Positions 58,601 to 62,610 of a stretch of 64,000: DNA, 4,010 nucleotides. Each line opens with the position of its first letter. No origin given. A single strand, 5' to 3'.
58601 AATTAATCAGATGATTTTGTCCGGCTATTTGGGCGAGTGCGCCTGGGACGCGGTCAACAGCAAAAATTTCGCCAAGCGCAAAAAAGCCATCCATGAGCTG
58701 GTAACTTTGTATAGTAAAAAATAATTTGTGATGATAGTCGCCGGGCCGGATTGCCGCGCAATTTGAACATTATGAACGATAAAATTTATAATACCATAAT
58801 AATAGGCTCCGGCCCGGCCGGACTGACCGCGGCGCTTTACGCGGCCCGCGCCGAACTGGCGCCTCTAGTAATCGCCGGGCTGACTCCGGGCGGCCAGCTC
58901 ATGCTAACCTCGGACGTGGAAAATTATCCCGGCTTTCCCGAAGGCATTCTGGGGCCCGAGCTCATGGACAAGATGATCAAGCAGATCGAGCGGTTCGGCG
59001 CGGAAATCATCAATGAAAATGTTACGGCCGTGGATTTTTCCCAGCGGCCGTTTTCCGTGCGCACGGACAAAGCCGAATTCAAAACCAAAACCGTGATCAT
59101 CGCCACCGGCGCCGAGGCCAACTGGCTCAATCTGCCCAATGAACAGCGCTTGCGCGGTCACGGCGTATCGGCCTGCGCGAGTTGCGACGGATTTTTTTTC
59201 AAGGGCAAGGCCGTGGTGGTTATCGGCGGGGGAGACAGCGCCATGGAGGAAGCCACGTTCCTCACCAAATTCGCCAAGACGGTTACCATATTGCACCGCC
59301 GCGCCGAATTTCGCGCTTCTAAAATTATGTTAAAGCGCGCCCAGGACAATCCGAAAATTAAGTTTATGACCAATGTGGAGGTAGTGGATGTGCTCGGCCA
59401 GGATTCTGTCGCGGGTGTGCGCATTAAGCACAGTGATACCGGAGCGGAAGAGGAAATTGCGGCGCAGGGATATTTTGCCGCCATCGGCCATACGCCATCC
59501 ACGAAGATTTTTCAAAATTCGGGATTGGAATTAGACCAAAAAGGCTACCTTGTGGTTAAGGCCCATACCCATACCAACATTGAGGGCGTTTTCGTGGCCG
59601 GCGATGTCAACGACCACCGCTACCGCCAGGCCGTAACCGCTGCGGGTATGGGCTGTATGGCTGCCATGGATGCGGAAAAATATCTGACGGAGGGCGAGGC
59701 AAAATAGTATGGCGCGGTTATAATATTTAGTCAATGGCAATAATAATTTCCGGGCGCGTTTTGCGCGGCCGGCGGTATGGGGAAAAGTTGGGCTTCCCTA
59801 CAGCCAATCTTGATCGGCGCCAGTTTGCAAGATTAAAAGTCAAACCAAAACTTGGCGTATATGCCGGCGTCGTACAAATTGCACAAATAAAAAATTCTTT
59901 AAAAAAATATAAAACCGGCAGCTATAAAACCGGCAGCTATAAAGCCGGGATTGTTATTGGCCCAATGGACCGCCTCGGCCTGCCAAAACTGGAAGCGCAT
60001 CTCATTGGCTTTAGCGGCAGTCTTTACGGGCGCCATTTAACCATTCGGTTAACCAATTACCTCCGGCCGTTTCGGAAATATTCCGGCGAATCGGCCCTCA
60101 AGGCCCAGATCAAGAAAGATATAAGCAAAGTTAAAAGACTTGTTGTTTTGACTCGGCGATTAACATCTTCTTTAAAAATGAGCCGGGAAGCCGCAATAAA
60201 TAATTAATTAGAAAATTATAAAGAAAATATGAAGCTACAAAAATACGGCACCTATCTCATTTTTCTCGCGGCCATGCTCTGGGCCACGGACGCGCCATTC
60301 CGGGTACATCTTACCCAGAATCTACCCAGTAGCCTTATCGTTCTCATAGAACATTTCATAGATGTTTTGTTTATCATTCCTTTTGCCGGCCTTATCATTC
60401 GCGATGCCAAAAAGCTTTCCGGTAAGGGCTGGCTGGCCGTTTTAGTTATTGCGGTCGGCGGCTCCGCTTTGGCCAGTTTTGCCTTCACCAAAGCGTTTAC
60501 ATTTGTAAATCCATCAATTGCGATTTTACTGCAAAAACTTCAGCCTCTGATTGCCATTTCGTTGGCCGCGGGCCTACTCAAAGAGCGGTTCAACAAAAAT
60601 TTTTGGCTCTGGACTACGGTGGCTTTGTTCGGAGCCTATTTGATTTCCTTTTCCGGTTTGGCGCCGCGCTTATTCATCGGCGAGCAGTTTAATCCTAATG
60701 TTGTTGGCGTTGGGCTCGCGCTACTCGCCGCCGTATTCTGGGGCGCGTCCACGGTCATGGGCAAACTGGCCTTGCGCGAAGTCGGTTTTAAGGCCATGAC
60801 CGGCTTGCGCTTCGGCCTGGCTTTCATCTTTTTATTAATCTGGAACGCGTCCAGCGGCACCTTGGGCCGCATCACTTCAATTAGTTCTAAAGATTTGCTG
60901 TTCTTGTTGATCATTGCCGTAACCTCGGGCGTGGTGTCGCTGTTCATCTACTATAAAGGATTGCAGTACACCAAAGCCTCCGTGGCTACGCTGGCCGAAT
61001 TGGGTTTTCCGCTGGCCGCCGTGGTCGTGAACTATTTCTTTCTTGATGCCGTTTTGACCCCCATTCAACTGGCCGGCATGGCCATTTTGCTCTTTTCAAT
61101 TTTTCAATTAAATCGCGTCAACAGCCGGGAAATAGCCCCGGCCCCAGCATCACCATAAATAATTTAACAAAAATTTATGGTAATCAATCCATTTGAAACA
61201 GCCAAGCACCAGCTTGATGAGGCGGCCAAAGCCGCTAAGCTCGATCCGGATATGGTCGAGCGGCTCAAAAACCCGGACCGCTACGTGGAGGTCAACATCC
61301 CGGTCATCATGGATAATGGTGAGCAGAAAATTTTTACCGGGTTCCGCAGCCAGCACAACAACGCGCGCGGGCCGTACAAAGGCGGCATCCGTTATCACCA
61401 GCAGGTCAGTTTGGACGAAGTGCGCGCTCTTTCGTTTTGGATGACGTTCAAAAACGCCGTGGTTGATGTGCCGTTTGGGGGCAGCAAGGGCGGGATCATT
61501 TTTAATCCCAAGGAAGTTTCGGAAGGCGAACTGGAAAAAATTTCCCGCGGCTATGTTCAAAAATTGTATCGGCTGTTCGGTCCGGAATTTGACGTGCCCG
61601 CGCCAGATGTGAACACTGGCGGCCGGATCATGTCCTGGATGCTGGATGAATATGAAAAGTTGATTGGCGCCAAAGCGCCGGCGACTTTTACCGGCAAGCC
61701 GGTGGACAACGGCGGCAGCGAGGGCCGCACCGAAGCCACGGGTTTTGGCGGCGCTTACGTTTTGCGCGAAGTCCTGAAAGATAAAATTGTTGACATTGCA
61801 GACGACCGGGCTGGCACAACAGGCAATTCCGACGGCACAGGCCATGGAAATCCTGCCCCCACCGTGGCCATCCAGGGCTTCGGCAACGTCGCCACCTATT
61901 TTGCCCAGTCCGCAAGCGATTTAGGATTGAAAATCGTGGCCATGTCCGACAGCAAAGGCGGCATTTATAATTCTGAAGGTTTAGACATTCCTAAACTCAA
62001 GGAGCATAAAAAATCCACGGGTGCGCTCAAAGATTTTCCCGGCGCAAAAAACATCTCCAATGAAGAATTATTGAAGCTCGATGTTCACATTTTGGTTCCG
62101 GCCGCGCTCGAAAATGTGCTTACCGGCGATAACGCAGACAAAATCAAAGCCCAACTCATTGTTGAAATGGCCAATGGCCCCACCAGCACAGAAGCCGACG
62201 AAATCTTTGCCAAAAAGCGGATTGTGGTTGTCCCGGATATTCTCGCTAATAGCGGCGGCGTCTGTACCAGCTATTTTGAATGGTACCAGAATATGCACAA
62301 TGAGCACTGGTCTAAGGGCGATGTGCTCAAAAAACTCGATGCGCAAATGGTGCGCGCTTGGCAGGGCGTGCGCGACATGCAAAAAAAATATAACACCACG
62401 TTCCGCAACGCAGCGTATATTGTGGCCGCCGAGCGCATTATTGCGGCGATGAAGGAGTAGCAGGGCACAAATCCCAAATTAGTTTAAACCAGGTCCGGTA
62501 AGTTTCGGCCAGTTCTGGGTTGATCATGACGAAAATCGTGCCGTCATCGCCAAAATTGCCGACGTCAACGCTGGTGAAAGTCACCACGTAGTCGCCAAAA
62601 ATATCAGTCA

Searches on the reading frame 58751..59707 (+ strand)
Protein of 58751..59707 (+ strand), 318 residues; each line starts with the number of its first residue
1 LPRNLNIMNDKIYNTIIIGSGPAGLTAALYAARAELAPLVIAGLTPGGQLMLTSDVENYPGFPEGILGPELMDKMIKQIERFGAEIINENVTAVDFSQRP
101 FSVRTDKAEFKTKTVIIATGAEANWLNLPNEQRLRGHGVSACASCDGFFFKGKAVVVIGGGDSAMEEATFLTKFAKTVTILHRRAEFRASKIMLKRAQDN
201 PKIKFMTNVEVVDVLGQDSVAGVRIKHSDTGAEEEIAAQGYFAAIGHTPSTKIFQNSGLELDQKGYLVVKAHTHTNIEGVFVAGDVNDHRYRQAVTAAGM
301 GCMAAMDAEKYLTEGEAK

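Call 79: search_protein_families(library=pfam, proteins=[window:58751-59707:+], max_evalue=0.0001)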
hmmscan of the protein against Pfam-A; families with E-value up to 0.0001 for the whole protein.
window:58751-59707:+ (318 aa): 9 families
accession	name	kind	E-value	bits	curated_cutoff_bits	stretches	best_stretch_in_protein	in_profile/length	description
PF07992.20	Pyr_redox_2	-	1.8e-57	195.4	26.1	1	14-301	2-291/291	Pyridine nucleotide-disulphide oxidoreductase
PF13738.12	Pyr_redox_3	-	5.8e-27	95.2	30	1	88-284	101-305/305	Pyridine nucleotide-disulphide oxidoreductase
PF00070.33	Pyr_redox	-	1.6e-16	61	22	1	155-226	2-80/82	Pyridine nucleotide-disulphide oxidoreductase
PF03486.20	HI0933_like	-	4.5e-08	33.3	50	0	14-41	2-29/244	HI0933-like protein Rossmann domain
PF01266.30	DAO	-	1.8e-06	28.2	27.9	0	70-126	150-209/353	FAD dependent oxidoreductase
PF00890.30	FAD_binding_2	-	3.8e-06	26.8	20.4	0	15-47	2-35/414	FAD binding domain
PF01946.23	Thi4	-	4.6e-06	26.5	26.2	0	14-48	19-55/235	Thi4 family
PF13434.12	Lys_Orn_oxgnase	-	2.1e-05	24.3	21.3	0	88-188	115-226/339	L-lysine 6-monooxygenase/L-ornithine 5-monooxygenase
PF01134.28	GIDA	-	2.4e-05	24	22.1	0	15-41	2-28/391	Glucose inhibited division protein A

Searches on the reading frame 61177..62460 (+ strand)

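Call 79: search_protein_families(library=pfam, proteins=[window:61177-62460:+], max_evalue=0.0001)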
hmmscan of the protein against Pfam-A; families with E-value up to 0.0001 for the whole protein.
window:61177-62460:+ (427 aa): 2 families
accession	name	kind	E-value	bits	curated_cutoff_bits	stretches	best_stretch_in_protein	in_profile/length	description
PF00208.27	ELFV_dehydrog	-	4.3e-72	243.1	23.4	1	179-426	1-238/241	Glutamate/Leucine/Phenylalanine/Valine dehydrogenase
PF02812.23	ELFV_dehydrog_N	-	2.1e-56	189.6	25.3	1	33-161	1-129/129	Glu/Leu/Phe/Val dehydrogenase, dimerisation domain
